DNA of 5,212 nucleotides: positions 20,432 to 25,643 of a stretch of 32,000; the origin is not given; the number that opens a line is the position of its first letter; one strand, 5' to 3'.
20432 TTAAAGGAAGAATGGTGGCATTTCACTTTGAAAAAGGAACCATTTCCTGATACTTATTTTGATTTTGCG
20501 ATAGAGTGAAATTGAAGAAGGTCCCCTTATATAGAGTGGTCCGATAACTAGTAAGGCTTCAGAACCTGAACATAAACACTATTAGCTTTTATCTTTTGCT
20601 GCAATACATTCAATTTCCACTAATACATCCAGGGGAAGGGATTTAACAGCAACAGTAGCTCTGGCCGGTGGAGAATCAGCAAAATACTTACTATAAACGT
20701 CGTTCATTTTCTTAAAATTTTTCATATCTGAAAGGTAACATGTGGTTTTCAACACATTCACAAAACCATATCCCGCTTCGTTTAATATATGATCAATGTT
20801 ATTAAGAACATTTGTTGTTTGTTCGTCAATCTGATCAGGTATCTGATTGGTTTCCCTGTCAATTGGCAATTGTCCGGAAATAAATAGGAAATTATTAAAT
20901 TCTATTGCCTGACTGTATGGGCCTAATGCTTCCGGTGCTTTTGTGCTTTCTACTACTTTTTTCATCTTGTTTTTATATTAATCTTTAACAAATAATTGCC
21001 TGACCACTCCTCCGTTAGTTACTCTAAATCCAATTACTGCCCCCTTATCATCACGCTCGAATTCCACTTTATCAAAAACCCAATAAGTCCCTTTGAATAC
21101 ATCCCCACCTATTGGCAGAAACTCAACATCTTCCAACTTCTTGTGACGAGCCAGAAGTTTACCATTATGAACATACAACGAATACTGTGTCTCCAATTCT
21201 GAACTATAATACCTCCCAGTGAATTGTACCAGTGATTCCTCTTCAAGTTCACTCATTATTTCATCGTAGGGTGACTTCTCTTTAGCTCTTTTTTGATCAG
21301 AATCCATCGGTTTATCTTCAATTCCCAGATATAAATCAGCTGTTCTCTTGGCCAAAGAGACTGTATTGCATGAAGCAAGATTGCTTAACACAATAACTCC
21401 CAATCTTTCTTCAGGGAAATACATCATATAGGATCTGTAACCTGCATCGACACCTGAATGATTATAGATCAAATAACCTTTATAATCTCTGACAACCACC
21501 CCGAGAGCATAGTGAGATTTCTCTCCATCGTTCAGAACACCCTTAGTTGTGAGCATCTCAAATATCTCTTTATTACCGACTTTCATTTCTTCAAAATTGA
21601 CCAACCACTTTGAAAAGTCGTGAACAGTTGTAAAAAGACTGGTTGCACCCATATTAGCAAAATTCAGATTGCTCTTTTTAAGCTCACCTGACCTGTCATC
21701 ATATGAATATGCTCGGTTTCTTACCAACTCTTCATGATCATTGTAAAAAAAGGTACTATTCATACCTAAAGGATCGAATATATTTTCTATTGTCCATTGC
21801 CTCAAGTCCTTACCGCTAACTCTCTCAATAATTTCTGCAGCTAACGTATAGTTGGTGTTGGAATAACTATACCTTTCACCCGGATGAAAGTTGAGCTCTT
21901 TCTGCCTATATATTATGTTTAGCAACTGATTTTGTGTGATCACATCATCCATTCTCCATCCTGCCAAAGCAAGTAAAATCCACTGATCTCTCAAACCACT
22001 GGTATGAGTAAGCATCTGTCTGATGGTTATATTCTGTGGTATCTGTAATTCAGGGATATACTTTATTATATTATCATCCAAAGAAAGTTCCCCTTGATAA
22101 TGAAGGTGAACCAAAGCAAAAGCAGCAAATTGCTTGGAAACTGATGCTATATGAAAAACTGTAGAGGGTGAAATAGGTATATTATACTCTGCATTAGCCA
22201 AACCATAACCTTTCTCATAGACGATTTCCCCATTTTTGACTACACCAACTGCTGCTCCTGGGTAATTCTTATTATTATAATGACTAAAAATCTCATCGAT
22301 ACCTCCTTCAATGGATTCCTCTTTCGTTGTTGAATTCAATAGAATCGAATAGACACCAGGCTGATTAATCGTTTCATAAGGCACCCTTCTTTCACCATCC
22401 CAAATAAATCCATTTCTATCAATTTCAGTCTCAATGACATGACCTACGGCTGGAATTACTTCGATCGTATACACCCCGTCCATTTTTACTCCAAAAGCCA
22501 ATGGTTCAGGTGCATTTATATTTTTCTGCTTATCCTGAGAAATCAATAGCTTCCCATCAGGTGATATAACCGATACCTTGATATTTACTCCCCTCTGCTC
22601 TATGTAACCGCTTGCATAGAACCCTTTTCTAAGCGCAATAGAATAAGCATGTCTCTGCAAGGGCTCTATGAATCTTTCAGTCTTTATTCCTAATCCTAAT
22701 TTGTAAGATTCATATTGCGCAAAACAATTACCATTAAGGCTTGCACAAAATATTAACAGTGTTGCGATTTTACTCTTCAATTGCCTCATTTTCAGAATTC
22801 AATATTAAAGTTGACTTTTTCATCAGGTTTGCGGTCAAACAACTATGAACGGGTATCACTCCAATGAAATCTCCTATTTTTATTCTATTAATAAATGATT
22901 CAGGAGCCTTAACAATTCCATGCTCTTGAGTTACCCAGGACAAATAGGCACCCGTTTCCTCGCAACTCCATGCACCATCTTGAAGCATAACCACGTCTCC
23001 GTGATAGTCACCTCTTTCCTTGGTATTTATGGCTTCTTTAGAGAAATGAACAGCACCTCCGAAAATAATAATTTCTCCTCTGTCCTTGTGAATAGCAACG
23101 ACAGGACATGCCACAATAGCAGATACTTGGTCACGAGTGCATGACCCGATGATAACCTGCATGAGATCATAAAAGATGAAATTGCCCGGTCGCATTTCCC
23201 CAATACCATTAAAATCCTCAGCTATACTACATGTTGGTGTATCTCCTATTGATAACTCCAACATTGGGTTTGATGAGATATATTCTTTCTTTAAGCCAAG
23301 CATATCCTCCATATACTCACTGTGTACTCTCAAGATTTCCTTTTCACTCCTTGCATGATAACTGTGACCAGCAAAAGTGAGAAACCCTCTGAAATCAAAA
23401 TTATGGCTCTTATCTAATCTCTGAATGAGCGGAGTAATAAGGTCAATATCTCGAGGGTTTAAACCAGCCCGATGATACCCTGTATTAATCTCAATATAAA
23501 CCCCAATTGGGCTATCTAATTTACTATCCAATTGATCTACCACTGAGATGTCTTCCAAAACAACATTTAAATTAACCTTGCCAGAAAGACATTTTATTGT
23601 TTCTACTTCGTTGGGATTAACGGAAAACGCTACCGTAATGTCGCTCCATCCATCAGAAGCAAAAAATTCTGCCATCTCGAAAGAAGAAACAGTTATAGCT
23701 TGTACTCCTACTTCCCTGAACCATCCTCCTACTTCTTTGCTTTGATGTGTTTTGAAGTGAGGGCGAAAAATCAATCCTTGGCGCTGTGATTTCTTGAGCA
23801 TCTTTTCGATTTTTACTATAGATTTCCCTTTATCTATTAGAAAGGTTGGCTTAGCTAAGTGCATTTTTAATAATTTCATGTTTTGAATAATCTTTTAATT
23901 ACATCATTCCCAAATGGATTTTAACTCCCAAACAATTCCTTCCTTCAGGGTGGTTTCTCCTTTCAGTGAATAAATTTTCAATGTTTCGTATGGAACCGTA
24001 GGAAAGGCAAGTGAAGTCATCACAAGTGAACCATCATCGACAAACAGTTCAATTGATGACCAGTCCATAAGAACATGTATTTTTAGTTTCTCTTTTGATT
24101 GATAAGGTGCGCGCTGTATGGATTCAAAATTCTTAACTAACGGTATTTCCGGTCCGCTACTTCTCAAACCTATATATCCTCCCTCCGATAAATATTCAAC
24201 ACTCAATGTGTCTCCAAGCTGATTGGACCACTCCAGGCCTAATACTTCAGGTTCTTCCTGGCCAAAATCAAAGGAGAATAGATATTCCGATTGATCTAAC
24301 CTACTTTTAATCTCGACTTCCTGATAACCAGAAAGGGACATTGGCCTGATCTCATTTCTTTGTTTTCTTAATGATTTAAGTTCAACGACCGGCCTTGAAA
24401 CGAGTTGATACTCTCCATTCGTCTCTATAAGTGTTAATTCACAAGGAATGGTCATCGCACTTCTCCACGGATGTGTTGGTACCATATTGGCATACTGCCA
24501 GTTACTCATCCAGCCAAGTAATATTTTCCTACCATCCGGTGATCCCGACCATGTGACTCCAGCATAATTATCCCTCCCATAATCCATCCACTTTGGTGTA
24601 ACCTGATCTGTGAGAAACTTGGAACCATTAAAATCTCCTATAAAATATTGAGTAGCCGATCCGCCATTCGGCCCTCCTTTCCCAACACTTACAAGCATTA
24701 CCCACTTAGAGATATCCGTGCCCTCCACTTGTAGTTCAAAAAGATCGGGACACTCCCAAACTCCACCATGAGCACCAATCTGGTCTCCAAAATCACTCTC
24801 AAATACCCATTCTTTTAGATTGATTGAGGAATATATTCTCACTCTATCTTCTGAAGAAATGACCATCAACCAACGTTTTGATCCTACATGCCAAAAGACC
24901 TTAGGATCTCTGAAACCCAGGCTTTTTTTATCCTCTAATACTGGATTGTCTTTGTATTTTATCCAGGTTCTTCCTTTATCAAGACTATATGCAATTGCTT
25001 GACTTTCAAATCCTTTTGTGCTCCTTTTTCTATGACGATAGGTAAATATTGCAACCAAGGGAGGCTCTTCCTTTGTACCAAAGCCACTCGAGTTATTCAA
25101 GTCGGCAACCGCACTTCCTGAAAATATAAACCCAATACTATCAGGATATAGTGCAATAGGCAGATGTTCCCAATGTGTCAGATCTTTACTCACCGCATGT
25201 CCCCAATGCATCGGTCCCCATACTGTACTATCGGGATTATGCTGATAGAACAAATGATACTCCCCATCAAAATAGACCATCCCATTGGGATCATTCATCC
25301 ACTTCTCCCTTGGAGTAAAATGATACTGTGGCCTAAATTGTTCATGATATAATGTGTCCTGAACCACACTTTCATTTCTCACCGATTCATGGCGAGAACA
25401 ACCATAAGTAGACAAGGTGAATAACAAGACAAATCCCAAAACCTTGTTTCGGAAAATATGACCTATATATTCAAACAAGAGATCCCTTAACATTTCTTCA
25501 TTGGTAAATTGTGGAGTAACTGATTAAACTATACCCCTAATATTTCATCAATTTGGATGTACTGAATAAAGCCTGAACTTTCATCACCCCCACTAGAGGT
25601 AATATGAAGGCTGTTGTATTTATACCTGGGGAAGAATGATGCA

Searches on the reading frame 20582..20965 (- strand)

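Call 48: search_protein_families(library=pfam, proteins=[window:20582-20965:-], max_evalue=0.001)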
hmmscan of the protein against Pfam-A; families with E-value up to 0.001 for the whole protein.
window:20582-20965:- (127 aa): 1 family
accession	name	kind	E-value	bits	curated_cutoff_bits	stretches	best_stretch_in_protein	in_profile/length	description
PF01042.26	Ribonuc_L-PSP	-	1.6e-41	141.5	27.3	1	8-123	2-120/121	Endoribonuclease L-PSP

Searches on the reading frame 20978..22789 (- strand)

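Call 9: search_protein_families(library=pfam, proteins=[window:20978-22789:-], max_evalue=0.001)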
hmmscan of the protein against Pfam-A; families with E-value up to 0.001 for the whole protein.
window:20978-22789:- (603 aa): 1 family
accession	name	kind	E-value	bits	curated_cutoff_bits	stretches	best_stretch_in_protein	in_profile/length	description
PF00144.29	Beta-lactamase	-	1.7e-64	218.6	27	1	165-473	2-312/329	Beta-lactamase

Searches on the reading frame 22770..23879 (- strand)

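Call 48: search_protein_families(library=pfam, proteins=[window:22770-23879:-], max_evalue=0.001)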
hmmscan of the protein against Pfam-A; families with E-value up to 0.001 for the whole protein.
window:22770-23879:- (369 aa): 2 families
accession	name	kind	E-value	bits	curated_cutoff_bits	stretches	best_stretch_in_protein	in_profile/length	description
PF14031.13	D-ser_dehydrat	-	8.8e-13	49.1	22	1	255-355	3-93/97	Putative serine dehydratase domain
PF01168.26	Ala_racemase_N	-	8.9e-09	35.8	24.1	1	45-236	34-216/220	Alanine racemase, N-terminal domain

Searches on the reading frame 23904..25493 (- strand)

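Call 48: search_protein_families(library=pfam, proteins=[window:23904-25493:-], max_evalue=0.001)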
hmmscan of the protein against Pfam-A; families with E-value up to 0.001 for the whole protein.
window:23904-25493:- (529 aa): 2 families
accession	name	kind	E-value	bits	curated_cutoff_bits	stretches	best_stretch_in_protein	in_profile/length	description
PF00251.26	Glyco_hydro_32N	-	2.2e-97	326.8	22.1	1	58-368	1-307/307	Glycosyl hydrolases family 32 N-terminal domain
PF08244.19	Glyco_hydro_32C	-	3.6e-16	60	21.9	1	371-522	1-157/158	Glycosyl hydrolases family 32 C terminal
